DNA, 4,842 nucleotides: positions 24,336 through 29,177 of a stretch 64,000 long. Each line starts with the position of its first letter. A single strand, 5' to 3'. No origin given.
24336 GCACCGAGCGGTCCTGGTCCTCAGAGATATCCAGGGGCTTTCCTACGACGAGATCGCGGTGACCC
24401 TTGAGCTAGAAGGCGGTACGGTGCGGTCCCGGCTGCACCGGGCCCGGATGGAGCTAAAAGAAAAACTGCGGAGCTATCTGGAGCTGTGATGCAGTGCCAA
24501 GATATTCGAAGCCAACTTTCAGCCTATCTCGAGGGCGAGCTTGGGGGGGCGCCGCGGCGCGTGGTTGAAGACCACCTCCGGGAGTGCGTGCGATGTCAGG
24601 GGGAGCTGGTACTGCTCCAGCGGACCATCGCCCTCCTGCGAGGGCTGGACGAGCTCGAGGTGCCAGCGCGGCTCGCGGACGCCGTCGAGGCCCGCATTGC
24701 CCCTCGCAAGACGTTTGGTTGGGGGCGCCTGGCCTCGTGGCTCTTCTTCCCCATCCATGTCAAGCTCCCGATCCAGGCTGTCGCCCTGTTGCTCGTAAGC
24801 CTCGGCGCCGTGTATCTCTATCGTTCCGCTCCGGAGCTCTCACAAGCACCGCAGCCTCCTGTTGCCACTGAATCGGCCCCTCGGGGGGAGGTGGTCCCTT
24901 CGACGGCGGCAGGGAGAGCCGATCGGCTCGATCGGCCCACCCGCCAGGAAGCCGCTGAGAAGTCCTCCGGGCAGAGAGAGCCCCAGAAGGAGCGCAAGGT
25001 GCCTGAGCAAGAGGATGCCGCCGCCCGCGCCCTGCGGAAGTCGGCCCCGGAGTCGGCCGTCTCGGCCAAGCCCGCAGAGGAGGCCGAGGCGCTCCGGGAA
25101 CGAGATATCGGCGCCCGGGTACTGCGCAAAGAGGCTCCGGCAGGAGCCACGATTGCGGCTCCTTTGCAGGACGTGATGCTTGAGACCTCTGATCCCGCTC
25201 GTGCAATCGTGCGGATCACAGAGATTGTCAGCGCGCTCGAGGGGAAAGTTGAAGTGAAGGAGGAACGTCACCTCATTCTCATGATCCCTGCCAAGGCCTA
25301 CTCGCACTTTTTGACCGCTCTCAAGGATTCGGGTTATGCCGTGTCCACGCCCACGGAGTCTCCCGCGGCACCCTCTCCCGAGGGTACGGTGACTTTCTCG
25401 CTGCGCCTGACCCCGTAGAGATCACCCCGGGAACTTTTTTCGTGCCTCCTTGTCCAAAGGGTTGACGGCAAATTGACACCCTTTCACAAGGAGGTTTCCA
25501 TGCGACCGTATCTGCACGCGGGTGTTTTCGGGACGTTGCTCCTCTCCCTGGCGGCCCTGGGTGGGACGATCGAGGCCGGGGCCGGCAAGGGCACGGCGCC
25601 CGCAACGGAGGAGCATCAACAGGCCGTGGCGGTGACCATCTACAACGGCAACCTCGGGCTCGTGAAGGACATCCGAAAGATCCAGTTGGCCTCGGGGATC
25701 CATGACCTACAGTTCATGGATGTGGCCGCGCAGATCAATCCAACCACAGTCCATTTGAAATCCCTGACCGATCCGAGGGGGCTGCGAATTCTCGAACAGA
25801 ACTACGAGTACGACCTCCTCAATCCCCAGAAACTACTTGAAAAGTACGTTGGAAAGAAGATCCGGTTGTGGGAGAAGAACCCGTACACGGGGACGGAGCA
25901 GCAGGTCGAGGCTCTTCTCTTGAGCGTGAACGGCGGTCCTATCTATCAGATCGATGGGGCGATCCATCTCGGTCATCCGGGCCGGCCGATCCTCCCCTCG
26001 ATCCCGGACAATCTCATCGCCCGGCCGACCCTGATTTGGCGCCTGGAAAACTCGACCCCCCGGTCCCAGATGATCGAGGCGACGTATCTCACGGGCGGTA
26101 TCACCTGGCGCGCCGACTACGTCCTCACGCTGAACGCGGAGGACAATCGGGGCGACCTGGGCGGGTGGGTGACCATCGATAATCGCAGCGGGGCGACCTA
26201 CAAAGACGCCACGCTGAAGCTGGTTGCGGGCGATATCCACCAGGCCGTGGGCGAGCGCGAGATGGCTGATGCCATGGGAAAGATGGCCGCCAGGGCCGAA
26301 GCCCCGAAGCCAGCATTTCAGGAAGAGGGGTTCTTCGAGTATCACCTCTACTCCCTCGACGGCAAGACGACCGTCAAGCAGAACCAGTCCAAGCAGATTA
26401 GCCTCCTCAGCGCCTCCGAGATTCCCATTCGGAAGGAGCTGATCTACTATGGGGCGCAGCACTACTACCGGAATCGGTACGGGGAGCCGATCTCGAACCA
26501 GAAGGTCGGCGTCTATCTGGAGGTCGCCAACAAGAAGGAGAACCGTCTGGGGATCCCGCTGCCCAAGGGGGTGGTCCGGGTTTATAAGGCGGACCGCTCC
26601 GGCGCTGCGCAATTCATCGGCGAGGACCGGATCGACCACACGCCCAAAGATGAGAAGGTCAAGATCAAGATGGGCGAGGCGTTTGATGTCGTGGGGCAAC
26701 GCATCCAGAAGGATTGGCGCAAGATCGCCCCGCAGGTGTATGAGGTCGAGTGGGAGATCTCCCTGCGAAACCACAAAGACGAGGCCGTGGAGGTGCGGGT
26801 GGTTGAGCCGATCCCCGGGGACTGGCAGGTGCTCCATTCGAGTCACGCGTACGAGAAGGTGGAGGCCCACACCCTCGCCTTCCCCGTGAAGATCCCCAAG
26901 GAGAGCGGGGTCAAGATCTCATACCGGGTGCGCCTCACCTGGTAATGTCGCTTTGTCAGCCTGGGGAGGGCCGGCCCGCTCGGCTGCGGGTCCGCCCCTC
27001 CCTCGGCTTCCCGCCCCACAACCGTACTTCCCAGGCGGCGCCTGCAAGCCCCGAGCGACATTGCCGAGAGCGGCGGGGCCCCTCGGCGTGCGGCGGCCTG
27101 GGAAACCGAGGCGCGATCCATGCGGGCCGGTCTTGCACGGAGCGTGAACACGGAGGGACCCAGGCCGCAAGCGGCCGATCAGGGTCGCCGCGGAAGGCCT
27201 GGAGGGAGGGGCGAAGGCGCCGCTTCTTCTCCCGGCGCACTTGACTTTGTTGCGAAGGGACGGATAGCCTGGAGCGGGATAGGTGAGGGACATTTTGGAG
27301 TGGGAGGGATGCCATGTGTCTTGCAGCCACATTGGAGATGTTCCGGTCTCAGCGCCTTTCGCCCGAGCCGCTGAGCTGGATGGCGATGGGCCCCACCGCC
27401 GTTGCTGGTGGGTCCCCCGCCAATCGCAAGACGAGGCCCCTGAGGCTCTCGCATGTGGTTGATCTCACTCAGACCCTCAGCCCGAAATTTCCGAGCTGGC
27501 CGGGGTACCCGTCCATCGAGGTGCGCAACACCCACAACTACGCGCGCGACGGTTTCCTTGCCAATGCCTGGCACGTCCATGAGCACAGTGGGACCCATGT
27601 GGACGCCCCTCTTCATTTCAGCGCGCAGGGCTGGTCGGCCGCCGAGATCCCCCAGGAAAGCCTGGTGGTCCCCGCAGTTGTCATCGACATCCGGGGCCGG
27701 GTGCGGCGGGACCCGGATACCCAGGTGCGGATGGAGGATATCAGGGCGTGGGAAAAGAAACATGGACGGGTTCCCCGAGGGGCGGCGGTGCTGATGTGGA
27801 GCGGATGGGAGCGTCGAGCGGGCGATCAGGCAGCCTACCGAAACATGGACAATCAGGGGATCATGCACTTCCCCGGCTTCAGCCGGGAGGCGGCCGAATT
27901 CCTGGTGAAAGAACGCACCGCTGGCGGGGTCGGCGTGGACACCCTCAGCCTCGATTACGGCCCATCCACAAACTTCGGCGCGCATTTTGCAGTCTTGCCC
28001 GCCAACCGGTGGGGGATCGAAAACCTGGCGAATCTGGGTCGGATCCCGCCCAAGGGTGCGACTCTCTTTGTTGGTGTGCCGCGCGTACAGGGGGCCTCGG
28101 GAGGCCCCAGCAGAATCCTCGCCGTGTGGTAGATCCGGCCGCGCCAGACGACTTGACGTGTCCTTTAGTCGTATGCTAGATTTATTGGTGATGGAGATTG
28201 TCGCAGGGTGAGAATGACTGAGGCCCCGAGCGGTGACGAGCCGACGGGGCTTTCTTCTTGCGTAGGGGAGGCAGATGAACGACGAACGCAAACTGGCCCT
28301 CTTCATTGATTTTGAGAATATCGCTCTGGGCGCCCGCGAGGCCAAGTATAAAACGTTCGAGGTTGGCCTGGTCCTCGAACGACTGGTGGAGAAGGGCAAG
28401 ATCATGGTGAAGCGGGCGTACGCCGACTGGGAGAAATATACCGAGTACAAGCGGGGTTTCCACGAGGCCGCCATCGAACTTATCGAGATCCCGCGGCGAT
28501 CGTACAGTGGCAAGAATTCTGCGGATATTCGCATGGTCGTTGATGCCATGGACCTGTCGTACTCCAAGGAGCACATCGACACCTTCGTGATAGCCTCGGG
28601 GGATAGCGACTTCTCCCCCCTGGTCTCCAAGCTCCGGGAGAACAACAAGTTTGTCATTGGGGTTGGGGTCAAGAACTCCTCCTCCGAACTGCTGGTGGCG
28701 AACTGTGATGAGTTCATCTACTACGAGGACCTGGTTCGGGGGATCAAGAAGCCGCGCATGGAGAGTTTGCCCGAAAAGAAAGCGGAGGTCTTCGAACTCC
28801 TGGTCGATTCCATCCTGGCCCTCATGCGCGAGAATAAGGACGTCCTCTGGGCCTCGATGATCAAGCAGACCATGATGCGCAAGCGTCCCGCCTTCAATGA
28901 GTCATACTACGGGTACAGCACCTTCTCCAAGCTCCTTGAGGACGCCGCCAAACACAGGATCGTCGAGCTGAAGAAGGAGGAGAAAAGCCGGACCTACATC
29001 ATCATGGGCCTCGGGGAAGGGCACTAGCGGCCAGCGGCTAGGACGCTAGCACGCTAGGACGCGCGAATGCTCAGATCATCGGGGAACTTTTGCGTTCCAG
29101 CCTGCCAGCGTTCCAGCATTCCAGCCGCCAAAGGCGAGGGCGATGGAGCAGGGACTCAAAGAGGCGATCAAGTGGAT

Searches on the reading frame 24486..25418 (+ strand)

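Call 16: search_protein_families(library=pfam, proteins=[window:24486-25418:+], max_evalue=0.00001)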
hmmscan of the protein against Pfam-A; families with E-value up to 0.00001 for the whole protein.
window:24486-25418:+ (310 aa): 1 family
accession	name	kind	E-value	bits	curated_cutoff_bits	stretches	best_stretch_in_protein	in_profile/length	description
PF13490.11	zf-HC2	-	2.7e-11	43.8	22.2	1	4-38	1-35/35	Putative zinc-finger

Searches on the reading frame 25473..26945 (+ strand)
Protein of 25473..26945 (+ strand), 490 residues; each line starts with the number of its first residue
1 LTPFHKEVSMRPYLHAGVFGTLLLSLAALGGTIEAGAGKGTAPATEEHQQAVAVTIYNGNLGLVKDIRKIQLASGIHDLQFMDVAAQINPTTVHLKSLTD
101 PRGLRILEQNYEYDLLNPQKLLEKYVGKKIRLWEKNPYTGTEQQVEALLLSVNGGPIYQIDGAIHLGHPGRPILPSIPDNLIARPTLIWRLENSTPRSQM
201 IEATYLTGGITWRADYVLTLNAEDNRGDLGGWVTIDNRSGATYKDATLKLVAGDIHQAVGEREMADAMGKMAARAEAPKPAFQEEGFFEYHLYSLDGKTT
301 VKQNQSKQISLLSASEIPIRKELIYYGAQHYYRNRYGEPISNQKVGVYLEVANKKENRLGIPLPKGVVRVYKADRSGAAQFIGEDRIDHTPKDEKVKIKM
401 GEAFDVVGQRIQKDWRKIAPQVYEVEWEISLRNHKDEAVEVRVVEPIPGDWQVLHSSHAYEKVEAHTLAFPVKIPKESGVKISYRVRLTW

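Call 16: search_protein_families(library=pfam, proteins=[window:25473-26945:+], max_evalue=0.00001)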
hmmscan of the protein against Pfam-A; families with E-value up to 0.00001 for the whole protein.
window:25473-26945:+ (490 aa): 1 family
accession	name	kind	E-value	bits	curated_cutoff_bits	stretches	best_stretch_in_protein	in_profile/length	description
PF13598.12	DUF4139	-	3.8e-09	37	31.8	1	202-489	2-202/205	Domain of unknown function (DUF4139)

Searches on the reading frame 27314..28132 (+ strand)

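Call 16: search_protein_families(library=pfam, proteins=[window:27314-28132:+], max_evalue=0.00001)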
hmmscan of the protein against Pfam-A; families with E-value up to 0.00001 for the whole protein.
window:27314-28132:+ (272 aa): 1 family
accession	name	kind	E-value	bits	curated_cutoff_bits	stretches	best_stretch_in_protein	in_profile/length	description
PF04199.19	Cyclase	-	4.7e-43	147.2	23.1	1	49-214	1-141/142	Putative cyclase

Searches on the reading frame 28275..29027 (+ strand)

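Call 16: search_protein_families(library=pfam, proteins=[window:28275-29027:+], max_evalue=0.00001)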
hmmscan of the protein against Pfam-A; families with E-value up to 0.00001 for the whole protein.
window:28275-29027:+ (250 aa): 1 family
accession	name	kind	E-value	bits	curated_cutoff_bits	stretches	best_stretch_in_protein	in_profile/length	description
PF01936.24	NYN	-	1.6e-35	123.2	24.2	1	6-150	1-144/145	NYN domain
